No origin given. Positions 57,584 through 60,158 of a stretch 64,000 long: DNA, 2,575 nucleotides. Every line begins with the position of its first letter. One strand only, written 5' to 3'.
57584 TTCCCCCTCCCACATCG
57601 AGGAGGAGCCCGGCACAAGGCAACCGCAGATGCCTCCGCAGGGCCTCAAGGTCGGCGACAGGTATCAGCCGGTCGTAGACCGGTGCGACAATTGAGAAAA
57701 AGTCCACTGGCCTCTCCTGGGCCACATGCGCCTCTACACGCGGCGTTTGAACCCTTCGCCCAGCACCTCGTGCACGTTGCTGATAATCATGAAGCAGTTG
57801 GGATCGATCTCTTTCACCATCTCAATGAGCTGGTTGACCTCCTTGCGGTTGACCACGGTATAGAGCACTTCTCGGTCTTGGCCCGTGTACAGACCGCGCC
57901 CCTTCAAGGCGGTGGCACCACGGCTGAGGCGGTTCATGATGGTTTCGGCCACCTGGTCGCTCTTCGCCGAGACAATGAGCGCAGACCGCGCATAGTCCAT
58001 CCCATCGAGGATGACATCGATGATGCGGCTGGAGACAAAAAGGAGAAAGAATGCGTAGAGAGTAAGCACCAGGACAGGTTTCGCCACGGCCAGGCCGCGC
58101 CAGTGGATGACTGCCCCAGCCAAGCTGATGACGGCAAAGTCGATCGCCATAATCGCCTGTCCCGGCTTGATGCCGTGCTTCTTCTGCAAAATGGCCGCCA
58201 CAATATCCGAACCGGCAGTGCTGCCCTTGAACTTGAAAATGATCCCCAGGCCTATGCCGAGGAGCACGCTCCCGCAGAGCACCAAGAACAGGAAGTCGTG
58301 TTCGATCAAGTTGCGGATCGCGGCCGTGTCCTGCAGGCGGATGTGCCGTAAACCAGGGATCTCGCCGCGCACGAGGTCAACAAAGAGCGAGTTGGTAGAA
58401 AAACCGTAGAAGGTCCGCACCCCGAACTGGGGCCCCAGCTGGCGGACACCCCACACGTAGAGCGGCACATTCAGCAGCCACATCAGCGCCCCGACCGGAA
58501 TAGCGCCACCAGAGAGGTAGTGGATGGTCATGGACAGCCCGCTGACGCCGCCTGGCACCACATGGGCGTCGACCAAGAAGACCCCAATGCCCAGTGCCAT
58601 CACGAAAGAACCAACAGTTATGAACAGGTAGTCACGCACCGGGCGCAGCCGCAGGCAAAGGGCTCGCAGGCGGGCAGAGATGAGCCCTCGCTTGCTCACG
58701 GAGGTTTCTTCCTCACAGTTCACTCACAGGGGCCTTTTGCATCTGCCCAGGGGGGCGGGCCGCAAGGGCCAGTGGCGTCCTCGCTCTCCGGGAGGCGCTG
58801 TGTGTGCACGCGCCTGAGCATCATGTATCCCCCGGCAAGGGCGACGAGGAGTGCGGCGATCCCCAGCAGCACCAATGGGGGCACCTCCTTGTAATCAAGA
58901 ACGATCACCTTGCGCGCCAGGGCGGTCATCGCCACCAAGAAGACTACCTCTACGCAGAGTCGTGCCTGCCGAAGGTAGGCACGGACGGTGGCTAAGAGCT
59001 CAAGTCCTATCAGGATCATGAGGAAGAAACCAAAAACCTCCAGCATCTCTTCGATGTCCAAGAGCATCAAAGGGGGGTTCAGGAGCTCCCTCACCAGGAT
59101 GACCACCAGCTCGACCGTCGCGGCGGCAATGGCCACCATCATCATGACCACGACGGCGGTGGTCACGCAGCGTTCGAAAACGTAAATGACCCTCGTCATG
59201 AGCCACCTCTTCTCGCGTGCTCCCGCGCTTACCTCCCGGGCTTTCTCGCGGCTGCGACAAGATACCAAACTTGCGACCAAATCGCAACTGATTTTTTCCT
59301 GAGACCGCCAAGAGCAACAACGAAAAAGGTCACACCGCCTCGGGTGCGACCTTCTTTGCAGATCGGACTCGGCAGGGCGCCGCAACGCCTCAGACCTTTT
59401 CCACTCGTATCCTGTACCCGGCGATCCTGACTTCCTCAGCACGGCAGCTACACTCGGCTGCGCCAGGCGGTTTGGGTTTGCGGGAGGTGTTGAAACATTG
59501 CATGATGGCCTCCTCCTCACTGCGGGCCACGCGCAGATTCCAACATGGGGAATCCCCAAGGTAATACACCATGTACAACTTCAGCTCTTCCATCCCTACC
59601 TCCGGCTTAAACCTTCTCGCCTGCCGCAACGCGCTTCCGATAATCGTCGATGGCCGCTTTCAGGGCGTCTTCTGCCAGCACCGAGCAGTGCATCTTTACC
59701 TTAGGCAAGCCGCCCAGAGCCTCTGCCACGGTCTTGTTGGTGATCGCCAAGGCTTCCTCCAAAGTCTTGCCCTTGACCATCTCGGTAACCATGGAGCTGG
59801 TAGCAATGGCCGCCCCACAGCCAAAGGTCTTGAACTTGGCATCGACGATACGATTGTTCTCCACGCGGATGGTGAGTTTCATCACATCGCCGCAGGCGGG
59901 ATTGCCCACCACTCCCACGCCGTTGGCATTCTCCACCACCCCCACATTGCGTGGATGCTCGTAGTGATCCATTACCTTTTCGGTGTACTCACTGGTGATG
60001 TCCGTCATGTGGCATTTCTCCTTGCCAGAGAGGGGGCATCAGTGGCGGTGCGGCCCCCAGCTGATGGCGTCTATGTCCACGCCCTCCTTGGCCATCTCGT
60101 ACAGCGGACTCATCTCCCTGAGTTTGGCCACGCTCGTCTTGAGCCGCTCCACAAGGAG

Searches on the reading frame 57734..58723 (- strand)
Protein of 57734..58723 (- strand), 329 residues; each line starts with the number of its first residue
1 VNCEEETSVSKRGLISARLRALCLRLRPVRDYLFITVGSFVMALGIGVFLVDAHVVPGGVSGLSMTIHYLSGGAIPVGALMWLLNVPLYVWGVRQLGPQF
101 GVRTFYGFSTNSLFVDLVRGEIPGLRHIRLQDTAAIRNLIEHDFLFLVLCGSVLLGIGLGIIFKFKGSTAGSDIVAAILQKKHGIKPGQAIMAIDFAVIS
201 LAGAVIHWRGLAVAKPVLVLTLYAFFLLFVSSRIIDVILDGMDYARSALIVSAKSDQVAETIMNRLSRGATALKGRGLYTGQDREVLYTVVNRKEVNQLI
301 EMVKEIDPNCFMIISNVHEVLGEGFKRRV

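Call 25: find_encoding_contigs(protein=window:57734-58723:-, flank=10000, max_places=1)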
Protein window:57734-58723:- (329 aa): no gene with exactly this product is on record in the collection.

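Call 52: search_protein_families(library=pfam, proteins=[window:57734-58723:-], max_evalue=0.00001)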
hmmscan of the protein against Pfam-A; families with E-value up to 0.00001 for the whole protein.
window:57734-58723:- (329 aa): 2 families
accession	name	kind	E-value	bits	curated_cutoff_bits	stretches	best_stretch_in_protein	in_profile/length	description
PF02588.21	YitT_membrane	-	1e-48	165.9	24.3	1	31-263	1-205/205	Uncharacterised 5xTM membrane BCR, YitT family COG1284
PF10035.14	DUF2179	-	8.4e-25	86.8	22.8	1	268-322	1-55/55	Uncharacterized protein conserved in bacteria (DUF2179)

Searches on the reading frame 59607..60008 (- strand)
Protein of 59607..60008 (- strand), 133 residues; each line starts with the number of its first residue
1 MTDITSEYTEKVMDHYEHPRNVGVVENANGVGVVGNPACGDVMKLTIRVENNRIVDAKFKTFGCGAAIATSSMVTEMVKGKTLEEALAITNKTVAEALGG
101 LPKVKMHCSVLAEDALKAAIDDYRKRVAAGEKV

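Call 77: search_protein_families(library=pfam, proteins=[window:59607-60008:-], max_evalue=0.0001)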
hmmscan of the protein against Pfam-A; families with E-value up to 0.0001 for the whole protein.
window:59607-60008:- (133 aa): 1 family
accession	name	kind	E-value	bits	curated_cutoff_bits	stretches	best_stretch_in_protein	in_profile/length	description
PF01592.21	NifU_N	-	9.5e-56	187.8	22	1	7-128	1-125/127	NifU-like N terminal domain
